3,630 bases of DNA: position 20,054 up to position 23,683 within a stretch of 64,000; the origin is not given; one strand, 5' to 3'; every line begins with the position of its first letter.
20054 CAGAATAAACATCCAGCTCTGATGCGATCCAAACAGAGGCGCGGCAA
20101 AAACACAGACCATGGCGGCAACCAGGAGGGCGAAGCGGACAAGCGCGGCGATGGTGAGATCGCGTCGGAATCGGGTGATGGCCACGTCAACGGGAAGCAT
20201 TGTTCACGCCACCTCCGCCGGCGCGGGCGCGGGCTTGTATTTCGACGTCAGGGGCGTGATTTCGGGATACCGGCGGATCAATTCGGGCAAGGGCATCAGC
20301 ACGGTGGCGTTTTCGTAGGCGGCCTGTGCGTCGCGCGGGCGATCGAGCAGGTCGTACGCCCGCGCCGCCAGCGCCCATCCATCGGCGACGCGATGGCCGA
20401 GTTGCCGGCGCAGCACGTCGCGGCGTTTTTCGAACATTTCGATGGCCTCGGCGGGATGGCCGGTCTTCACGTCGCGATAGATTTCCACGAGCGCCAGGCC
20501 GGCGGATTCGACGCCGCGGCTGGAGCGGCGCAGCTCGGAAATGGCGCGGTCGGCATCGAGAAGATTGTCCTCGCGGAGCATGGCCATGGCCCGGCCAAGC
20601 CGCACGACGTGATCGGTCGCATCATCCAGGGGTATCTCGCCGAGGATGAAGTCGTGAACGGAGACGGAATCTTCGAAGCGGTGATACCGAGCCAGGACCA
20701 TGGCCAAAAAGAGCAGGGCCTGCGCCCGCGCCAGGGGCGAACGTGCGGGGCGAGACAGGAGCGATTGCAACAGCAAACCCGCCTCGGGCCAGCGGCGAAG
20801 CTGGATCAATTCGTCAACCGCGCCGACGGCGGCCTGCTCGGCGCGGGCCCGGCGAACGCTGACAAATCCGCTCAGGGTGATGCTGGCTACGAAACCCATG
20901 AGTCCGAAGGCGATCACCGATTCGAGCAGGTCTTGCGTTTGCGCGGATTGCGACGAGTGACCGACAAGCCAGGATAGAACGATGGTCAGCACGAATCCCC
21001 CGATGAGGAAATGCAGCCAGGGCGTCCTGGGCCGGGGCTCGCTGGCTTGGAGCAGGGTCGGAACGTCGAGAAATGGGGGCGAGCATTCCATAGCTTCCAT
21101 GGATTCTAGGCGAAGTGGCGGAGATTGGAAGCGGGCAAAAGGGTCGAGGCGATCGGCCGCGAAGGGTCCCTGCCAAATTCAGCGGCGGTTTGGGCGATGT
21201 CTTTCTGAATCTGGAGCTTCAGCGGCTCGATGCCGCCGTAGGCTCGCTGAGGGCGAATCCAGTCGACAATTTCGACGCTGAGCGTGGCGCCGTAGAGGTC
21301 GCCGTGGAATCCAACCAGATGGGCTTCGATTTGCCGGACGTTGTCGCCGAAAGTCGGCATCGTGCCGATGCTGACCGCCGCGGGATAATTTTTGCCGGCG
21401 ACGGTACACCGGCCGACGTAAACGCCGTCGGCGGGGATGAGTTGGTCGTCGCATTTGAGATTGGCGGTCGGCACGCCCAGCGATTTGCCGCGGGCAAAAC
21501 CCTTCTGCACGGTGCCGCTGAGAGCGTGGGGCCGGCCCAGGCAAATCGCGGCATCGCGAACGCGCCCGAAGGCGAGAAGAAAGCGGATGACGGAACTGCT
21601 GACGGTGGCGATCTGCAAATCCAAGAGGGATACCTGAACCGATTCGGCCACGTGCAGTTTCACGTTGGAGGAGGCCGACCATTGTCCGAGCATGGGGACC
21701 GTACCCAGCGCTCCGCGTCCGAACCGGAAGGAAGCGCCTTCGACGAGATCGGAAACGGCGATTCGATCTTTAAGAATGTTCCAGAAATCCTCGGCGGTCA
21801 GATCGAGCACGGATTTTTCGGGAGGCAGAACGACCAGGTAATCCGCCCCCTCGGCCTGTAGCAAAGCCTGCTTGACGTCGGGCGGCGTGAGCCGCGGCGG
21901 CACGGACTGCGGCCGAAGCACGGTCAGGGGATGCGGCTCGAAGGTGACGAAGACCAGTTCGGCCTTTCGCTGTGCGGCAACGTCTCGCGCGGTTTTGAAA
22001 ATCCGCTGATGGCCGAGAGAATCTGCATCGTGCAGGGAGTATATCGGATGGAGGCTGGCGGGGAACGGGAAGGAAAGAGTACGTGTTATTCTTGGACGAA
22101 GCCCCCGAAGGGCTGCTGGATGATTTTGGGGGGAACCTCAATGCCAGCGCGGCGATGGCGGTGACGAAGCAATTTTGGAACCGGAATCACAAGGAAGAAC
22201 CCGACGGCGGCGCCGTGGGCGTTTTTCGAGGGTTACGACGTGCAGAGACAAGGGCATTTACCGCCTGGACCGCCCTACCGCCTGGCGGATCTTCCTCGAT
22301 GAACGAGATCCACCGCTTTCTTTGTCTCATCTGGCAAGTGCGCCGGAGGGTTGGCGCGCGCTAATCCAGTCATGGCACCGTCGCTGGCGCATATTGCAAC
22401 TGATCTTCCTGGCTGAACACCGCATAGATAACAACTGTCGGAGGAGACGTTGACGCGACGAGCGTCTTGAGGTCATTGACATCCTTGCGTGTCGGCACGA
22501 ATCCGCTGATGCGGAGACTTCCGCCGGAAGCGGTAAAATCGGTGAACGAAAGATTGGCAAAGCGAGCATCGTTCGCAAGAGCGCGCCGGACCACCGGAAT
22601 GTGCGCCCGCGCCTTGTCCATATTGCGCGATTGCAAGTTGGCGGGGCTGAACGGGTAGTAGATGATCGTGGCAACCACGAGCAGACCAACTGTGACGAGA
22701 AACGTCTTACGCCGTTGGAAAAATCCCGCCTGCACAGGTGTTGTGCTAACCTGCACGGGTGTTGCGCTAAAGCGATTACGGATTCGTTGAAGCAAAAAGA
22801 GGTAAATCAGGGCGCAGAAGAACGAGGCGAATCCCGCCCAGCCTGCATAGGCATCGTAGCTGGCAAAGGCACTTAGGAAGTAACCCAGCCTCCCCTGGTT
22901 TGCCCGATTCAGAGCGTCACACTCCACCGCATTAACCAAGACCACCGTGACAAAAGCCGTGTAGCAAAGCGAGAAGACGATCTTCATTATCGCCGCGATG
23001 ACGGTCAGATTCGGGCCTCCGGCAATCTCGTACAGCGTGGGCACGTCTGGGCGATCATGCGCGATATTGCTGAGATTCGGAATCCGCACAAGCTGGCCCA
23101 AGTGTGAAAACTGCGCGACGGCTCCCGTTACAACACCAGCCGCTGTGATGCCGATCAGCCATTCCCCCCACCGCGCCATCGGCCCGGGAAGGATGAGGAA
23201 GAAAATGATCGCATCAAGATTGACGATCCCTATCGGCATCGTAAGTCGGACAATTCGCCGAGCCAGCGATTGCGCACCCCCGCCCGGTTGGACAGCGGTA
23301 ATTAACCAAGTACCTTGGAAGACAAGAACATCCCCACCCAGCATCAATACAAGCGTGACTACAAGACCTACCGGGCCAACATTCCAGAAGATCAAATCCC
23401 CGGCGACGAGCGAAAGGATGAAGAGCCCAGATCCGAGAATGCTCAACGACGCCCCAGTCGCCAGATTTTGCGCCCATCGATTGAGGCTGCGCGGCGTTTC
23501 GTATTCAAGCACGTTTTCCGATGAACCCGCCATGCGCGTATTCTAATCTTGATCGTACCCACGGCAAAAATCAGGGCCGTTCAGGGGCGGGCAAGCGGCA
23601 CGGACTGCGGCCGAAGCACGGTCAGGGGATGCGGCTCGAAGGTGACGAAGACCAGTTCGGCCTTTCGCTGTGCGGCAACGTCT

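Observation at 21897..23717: ribF is split by a 1.58-kb insert flanked by perfect 123-bp direct repeats of its own 5' coding region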

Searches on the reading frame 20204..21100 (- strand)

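Call 6: search_protein_families(library=pfam, proteins=[window:20204-21100:-], max_evalue=0.01)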
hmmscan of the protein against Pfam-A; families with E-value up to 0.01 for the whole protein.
window:20204-21100:- (298 aa): 3 families
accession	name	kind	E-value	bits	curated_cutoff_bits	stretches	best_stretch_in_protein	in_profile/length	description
PF07719.23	TPR_2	-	0.0015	18.9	27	0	239-270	1-32/34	Tetratricopeptide repeat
PF13424.12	TPR_12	-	0.004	17.8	30.1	0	214-265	17-71/77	Tetratricopeptide repeat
PF13176.12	TPR_7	-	0.008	16.6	27.9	0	203-235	4-33/36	Tetratricopeptide repeat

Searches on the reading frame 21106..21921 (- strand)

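Call 6: search_protein_families(library=pfam, proteins=[window:21106-21921:-], max_evalue=0.01)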
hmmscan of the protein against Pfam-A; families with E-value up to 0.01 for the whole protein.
window:21106-21921:- (271 aa): 2 families
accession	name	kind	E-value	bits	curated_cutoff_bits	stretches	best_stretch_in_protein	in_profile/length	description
PF01687.23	Flavokinase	-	2.5e-38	131.5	19.6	1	128-247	1-122/124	Riboflavin kinase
PF06574.18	FAD_syn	-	6.9e-12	45.9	27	1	2-97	53-149/158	FAD synthetase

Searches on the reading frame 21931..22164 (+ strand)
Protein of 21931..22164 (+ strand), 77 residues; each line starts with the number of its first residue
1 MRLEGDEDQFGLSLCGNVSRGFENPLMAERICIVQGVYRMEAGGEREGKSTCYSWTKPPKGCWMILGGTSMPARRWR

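Call 21: find_encoding_contigs(protein=window:21931-22164:+, flank=3000, max_places=6)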
Protein window:21931-22164:+ (77 aa): no gene with exactly this product is on record in the collection.

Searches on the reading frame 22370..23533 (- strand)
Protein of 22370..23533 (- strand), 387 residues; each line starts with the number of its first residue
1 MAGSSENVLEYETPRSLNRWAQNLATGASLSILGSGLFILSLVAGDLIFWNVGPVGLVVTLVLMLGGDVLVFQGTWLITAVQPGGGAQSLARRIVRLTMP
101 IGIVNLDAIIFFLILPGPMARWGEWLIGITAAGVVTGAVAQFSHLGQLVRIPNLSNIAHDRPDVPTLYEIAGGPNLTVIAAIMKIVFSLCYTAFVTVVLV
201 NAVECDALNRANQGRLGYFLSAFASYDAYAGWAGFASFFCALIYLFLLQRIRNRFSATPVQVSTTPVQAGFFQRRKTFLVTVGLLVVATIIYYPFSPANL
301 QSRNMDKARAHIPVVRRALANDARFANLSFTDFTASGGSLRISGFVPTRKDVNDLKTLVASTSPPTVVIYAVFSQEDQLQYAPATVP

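Call 6: search_protein_families(library=pfam, proteins=[window:22370-23533:-], max_evalue=0.01)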
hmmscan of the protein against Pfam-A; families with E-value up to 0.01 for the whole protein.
window:22370-23533:- (387 aa): 0 families

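Call 14: find_encoding_contigs(protein=window:22370-23533:-, flank=4000, max_places=10)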
Protein window:22370-23533:- (387 aa): 16 contigs read that carry it; 10 places shown.
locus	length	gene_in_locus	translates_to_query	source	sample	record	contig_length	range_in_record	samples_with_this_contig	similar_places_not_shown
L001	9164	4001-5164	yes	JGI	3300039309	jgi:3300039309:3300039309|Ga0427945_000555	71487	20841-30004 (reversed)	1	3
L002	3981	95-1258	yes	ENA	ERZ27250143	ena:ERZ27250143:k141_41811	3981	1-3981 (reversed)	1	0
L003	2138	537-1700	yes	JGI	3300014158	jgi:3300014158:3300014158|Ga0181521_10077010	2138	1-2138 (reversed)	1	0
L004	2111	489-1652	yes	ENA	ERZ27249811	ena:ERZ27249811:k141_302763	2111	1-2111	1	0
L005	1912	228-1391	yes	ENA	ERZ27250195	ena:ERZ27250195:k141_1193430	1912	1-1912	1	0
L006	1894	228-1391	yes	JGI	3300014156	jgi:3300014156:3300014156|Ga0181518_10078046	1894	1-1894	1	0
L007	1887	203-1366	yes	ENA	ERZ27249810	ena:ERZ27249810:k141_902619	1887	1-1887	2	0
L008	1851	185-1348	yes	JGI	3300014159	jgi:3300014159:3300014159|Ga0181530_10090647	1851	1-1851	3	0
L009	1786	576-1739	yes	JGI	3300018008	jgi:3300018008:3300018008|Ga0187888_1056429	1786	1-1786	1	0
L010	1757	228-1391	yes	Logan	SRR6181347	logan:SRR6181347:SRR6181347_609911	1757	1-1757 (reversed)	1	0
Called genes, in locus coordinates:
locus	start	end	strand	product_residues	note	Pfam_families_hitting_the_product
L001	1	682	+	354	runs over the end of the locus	PF10129:OpgC_C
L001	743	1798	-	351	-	PF10086:YhfC (faint)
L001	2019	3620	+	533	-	PF04542:Sigma70_r2, PF08281:Sigma70_r4_2 (weak), PF04545:Sigma70_r4 (weak)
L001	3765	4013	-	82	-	-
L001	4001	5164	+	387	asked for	-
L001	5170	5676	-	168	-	-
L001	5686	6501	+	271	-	PF06574:FAD_syn, PF01687:Flavokinase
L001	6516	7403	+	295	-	-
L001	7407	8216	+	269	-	-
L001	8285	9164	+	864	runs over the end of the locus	-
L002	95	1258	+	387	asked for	-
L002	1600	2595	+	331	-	PF06574:FAD_syn, PF01687:Flavokinase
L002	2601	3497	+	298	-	-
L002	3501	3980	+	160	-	?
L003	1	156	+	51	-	?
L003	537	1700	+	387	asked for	-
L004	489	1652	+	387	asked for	-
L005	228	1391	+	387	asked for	-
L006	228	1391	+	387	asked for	-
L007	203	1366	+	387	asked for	-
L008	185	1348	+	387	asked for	-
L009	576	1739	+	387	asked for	-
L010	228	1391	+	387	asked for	-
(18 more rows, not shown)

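Call 22: find_homologous_proteins(query=window:22370-23533:-)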
Query window:22370-23533:- (387 aa): 2 proteins with E <= 0.001 among 8000 candidates.
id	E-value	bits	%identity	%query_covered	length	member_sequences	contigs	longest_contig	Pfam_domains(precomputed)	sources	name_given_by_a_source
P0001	4.4e-250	847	100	100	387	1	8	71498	-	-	-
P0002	7.4e-52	195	35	95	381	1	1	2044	-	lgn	-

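Call 23: find_related_loci(query=L001:5506-6498:+, collection=genome_contigs, flank=6000)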
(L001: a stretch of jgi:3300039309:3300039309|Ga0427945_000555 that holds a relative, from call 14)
Query L001:5506-6498:+ (331 aa) in genome_contigs; peptide patterns used: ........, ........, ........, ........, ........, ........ (x = any residue, [..] = any of these).
77 stretches matched a pattern; 15 encode a relative of the query (tblastn E <= 1e-3); 15 distinct loci.
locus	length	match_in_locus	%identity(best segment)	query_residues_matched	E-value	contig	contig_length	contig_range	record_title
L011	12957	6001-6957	78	1-319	4e-173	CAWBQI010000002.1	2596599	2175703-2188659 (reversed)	MAG: uncultured Phycisphaerales bacterium isolate MFD01716.bin.2.116 genome assembly, contig: contig_31094, whole genome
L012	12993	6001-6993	71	1-331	2e-154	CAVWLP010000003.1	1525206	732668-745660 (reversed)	MAG: uncultured Phycisphaerales bacterium isolate MFD04434.bin.2.6 genome assembly, contig: contig_8317, whole genome sh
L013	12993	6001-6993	90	1-331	0e+0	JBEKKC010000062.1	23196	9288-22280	MAG: Tepidisphaeraceae bacterium isolate SPRUCE 338 SPRUCE_338_62, whole genome shotgun sequence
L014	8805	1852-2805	63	1-318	9e-133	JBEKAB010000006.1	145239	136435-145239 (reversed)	MAG: Tepidisphaeraceae bacterium isolate SPRUCE 102 SPRUCE_102_6, whole genome shotgun sequence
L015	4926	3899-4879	51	1-324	3e-117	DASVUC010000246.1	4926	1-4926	MAG TPA_asm: Tepidisphaeraceae bacterium isolate SMAG_U3307 k141_98872, whole genome shotgun sequence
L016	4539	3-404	86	198-331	3e-71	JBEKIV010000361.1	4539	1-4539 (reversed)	MAG: Tepidisphaeraceae bacterium isolate SPRUCE 308 SPRUCE_308_361, whole genome shotgun sequence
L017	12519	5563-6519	60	1-318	2e-126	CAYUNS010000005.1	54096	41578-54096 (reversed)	MAG TPA_asm: uncultured Tepidisphaeraceae bacterium isolate SRP344714_co1_366 genome assembly, contig: NODE_1319_length_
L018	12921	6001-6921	35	1-310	1e-45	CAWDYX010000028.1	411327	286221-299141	MAG: uncultured Chloroflexia bacterium isolate MFD04408.bin.1.46 genome assembly, contig: contig_88760, whole genome sho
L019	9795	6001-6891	35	5-305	1e-42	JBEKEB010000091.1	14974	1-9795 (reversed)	MAG: Anaerolineales bacterium isolate SPRUCE 197 SPRUCE_197_91, whole genome shotgun sequence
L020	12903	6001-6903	32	1-305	5e-42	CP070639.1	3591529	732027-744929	MAG: Anaerolineales bacterium isolate bin917 chromosome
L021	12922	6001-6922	35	1-310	3e-40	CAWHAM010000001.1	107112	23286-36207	MAG: uncultured Chloroflexia bacterium isolate MFD04408.bin.1.215 genome assembly, contig: contig_120680, whole genome s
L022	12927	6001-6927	32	2-312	7e-39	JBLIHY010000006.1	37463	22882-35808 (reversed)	MAG: Cellvibrionaceae bacterium isolate 3300054696_176 Ga0535666_0001081, whole genome shotgun sequence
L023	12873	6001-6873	37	19-311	6e-49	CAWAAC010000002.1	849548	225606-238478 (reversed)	MAG: uncultured Chloroflexia bacterium isolate MFD01689.bin.2.45 genome assembly, contig: contig_17975, whole genome sho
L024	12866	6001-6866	43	16-305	3e-37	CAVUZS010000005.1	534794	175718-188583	MAG: uncultured Chloroflexia bacterium isolate MFD04492.bin.2.97 genome assembly, contig: contig_23574, whole genome sho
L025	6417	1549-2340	25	19-311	8e-16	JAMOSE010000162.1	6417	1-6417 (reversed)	MAG: Sulfurimonas sp. isolate 4561-384_metabat1_scaf2bin.010 4562-384_scaffold_5367_c1, whole genome shotgun sequence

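Call 29: find_encoding_contigs(protein=L001:5170-5676:-, flank=1500, max_places=10)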
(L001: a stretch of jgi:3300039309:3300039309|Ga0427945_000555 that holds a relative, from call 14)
Protein L001:5170-5676:- (168 aa): 6 contigs read that carry it; 3 places shown.
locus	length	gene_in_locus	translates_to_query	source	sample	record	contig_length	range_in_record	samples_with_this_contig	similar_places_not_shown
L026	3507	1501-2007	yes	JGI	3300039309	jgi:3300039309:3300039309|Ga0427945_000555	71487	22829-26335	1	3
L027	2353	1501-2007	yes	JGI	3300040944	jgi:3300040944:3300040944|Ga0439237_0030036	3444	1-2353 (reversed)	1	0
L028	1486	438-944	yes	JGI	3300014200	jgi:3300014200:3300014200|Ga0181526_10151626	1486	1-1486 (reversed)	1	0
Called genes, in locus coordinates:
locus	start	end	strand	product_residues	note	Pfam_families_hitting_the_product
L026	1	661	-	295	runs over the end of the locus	-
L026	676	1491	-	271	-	PF06574:FAD_syn, PF01687:Flavokinase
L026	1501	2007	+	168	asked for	-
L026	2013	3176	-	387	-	-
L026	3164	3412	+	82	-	-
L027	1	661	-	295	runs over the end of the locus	-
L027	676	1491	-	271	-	PF06574:FAD_syn, PF01687:Flavokinase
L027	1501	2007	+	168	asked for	-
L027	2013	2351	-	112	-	?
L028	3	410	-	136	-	?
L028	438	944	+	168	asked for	-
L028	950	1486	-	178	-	?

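Call 36: find_encoding_contigs(protein=P0002, flank=5000, max_places=5)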
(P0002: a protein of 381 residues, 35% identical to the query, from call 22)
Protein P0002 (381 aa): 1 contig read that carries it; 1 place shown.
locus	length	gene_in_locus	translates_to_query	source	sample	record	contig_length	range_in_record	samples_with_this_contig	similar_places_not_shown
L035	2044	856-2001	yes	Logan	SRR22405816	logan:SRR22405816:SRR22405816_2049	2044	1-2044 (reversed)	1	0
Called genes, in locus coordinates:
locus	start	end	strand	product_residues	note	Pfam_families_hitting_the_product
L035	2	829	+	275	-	?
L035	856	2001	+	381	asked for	-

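Call 37: search_protein_families(library=ncbifam, proteins=[window:22370-23533:-, L001:5170-5676:-, L001:5506-6498:+], max_evalue=0.01)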
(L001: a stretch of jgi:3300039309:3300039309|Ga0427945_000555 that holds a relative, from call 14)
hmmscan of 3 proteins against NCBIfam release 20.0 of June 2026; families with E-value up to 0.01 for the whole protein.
window:22370-23533:- (387 aa): 0 families

L001:5170-5676:- (168 aa): 0 families

L001:5506-6498:+ (331 aa): 10 families
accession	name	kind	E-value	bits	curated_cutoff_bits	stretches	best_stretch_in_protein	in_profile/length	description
NF004160.0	PRK05627.1-3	equivalog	2.7e-80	269.5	295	1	1-306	1-316/325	bifunctional riboflavin kinase/FAD synthetase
NF004162.0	PRK05627.1-5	equivalog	2.4e-59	201.2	241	1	14-307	12-297/304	bifunctional riboflavin kinase/FAD synthetase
NF004159.0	PRK05627.1-2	equivalog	9e-59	199.2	306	1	2-311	3-309/326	bifunctional riboflavin kinase/FAD synthetase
TIGR00083.1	ribF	equivalog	2.6e-57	194.4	184.35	1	18-306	1-286/290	riboflavin biosynthesis protein RibF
NF004163.0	PRK05627.1-6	equivalog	4.1e-57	193.7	315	1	1-308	1-306/313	bifunctional riboflavin kinase/FAD synthetase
NF004161.0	PRK05627.1-4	equivalog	2.6e-54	184.4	461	1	15-309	18-310/324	bifunctional riboflavin kinase/FAD synthetase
NF004158.0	PRK05627.1-1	equivalog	4.6e-44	151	396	1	12-302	13-297/304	bifunctional riboflavin kinase/FAD synthetase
NF045965.1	RibF_rel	equivalog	3.7e-16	59.4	200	1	15-263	12-237/279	FAD synthase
NF005518.0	PRK07143.1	equivalog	8.2e-14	51.7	232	1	16-249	16-224/281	hypothetical protein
TIGR00125.1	cyt_tran_rel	domain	2.7e-06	27.5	27.7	1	18-60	2-38/65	adenylyltransferase/cytidyltransferase family protein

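Call 39: search_protein_families(library=pfam, proteins=[L035:2-829:+, P0002, L001:3735-3950:+, L001:5506-6498:+], max_evalue=0.01)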
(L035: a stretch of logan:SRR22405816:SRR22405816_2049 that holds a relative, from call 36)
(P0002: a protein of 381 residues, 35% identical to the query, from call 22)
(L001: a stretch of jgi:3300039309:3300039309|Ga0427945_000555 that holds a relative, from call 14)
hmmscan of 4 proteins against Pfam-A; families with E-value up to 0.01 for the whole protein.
L035:2-829:+ (275 aa): 3 families
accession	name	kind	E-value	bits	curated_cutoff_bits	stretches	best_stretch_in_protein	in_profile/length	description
PF13561.12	adh_short_C2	-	5.2e-44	151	27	1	46-271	7-234/236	Enoyl-(Acyl carrier protein) reductase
PF00106.31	adh_short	-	8.6e-40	136.7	26.6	1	37-219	2-183/195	short chain dehydrogenase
PF08659.16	KR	-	3.2e-07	30.9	22.6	1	37-144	2-110/180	KR domain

P0002 (381 aa): 0 families

L001:3735-3950:+ (72 aa): 2 families
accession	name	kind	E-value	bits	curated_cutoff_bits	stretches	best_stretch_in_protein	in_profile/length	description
PF06574.18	FAD_syn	-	1.9e-18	67.2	27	1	13-68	4-59/158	FAD synthetase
PF01467.32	CTP_transf_like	-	0.00031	21.4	21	1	21-57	3-37/133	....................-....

L001:5506-6498:+ (331 aa): 3 families
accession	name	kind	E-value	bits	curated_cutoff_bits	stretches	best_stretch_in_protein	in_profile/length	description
PF01687.23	Flavokinase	-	3.5e-38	131.1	19.6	1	188-307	1-122/124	Riboflavin kinase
PF06574.18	FAD_syn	-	6.5e-35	120.7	27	1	14-157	5-149/158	FAD synthetase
PF01467.32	CTP_transf_like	-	0.0026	18.4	21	1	21-57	3-37/133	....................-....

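Call 44: search_protein_representatives(protein=window:22370-23533:-)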
Query: 387 residues. Proteins with E-value up to 0.001 (for the whole library): 322; up to 1e-10: 49; up to 1e-30: 4. The best 150 are listed.
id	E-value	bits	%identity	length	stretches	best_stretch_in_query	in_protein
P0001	1.4e-250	847.1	100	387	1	1-387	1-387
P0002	2.4e-52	194.8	38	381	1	23-385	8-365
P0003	2.9e-36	141.9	60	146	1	268-378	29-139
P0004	2.3e-33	132.3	48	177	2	274-382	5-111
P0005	6.4e-30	121.0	58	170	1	270-380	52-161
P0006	1.4e-26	110.0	53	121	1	280-382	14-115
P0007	2.0e-21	93.0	45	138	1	269-383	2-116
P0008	6.7e-20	88.0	50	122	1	273-372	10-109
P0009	2.7e-18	82.8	44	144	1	272-370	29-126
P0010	5.8e-18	81.6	40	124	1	269-377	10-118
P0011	6.5e-18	81.5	46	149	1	277-373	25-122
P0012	7.6e-17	78.0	41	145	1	269-384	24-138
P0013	1.9e-15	73.4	45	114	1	279-374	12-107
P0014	4.3e-15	72.2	46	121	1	276-373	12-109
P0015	6.3e-15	71.7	46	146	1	288-375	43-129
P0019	8.0e-14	68.0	39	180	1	241-377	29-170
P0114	1.2e-07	47.8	30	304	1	278-375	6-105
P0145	9.2e-07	44.8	34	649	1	277-377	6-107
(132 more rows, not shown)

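Call 45: search_protein_families(library=pfam, proteins=[P0003, P0004, P0005, P0006, P0007, P0008, P0010, P0019, P0114, P0145], max_evalue=0.01)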
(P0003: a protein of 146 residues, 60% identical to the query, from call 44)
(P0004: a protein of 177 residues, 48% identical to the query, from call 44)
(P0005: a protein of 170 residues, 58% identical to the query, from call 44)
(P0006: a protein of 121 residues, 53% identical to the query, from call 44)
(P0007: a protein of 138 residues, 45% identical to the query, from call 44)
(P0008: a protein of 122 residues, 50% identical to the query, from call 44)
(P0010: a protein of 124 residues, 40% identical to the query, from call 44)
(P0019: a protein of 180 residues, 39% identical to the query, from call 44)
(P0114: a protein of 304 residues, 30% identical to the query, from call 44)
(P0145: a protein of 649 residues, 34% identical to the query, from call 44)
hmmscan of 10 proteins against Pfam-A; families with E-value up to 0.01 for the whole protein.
P0003 (146 aa): 0 families

P0004 (177 aa): 1 family
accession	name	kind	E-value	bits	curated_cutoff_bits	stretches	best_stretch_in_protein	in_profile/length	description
PF04972.22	BON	-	0.003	18.3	27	0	65-96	30-61/69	BON domain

P0005 (170 aa): 0 families

P0006 (121 aa): 0 families

P0007 (138 aa): 0 families

P0008 (122 aa): 1 family
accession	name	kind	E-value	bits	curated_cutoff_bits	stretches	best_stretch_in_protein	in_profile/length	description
PF04972.22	BON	-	0.0056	17.4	27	1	52-111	9-67/69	BON domain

P0010 (124 aa): 0 families

P0019 (180 aa): 0 families

P0114 (304 aa): 1 family
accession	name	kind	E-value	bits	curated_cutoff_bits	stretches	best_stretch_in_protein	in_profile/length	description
PF22598.2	CdsD_PD2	-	0.0031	17.8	27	1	45-90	8-51/61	CdsD, periplasmic PD2 domain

P0145 (649 aa): 0 families

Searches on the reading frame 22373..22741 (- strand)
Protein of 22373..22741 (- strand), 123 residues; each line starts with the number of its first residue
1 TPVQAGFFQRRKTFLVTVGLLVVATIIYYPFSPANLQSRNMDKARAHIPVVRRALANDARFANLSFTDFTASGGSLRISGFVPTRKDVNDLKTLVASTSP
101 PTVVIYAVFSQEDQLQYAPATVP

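Call 53: search_solved_structures(query=A2, max_evalue=1)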
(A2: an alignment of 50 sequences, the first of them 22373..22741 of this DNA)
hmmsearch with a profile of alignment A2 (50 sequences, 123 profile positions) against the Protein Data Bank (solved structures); distinct sequences matched with E-value up to 1: 5.
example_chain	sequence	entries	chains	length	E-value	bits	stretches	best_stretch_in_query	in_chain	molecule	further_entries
3noy_A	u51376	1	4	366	0.11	15.3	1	67-97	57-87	4-hydroxy-3-methylbut-2-en-1-yl diphosphate synthase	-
6z7v_A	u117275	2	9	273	0.11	15.2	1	33-65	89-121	Ubiquitin carboxyl-terminal hydrolase MINDY-2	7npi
6z49_A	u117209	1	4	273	0.11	15.2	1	33-65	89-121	Ubiquitin carboxyl-terminal hydrolase MINDY-2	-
8uhf_A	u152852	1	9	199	0.15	14.8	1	8-53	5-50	Toxin co-regulated pilin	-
9gol_A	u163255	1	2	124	0.62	12.8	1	34-68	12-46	Limonene epoxide hydrolase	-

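Call 59: predict_structure(alignment_id=A2)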
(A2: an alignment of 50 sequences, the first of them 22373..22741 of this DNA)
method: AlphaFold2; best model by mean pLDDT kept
length: 123 residues; sequences in the alignment: 50
mean_pLDDT: 94.2   pTM: 0.78
mean pLDDT of the five models: 94.2, 93.9, 93.7, 93.1, 92.8
residues with pLDDT >= 90: 106; 70-90: 11; 50-70: 6; < 50: 0
segments of 3 or more residues with pLDDT < 50: none
pLDDT, mean of each block of 10 residues (from residue 1): 68 94 96 97 99 98 98 98 98 98 98 92 80
secondary structure, 60 per line:
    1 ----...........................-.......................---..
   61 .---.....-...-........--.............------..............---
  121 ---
elements in order: H5-31 H33-55 E65-69 E75-82 H85-97 E104-110 H111-117

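Call 61: fold_search(model_id=the predicted structure, library=pdb)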
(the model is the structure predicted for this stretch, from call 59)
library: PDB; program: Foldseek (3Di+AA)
matches with E <= 10: 464; with E <= 0.001: 0
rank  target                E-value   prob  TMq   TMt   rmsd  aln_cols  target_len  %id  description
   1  4alz                  1.9e-02  1.00  0.43  0.28   3.1        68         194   22  The Yersinia T3SS basal body component YscD reveals a different structural periplasmatic domain organization to known ho (released 2013-04-24)
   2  1yj7_D                3.9e-02  0.85  0.35  0.29   7.5        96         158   16  Crystal structure of enteropathogenic E.coli (EPEC) type III secretion system protein EscJ (released 2005-06-07)
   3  8rjx_MODEL_1_A        4.2e-02  1.00  0.45  0.33   2.3        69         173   16  Solution structure of osmoregulator OsmY from E. coli. (released 2024-07-03)
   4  9jx6_D                8.0e-02  0.69  0.33  0.31   6.3        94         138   11  Crystal Structure of wild type Ab-ohrB (released 2024-11-06)
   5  6rap_E                8.0e-02  0.35  0.27  0.15   7.5       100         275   18  Cryo-EM structure of the anti-feeding prophage cap (AFP tube terminating cap) (released 2019-04-17)
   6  6xmv                  9.7e-02  0.97  0.41  0.18   6.2        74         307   19  The crystal structure of Neisseria gonorrhoeae DolP (NGO1985) (released 2021-11-17)
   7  2rff                  1.0e-01  0.82  0.41  0.45   5.0        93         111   14  Crystal structure of a putative nucleotidyltransferase (NP_343093.1) from Sulfolobus solfataricus at 1.40 A resolution (released 2007-10-16)
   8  9jxc_B                1.2e-01  0.23  0.25  0.22   8.1        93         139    9  Crystal Structure of AbOhr-R15C (released 2024-11-06)
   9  6mjn_A                1.2e-01  0.21  0.23  0.22   8.0        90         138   10  Crystal structure of an organic hydroperoxide resistance protein OsmC, predicted redox protein, regulator of sulfide b (released 2018-10-03)
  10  9jx6_A                1.4e-01  0.28  0.26  0.23   8.0        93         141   12  Crystal Structure of wild type Ab-ohrB (released 2024-11-06)
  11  5mg8_D                1.5e-01  0.44  0.30  0.16  12.3       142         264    9  Crystal structure of the S.pombe Smc5/6 hinge domain (released 2017-02-08)
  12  1vla_B                1.5e-01  0.23  0.28  0.25   7.6        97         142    9  Crystal structure of Hydroperoxide resistance protein OsmC (TM0919) from Thermotoga maritima at 1.80 A resolution (released 2004-08-17)
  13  1yj7_C                1.6e-01  0.57  0.35  0.30  16.6       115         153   14  Crystal structure of enteropathogenic E.coli (EPEC) type III secretion system protein EscJ (released 2005-06-07)
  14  8j7u_A                1.8e-01  0.63  0.39  0.22   5.7       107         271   11  Cryo-EM structure of hZnT7-Fab complex in zinc-bound state, determined in outward-facing conformation (released 2023-09-20)
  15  1yj7_B                1.8e-01  0.57  0.35  0.29   7.3        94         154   16  Crystal structure of enteropathogenic E.coli (EPEC) type III secretion system protein EscJ (released 2005-06-07)
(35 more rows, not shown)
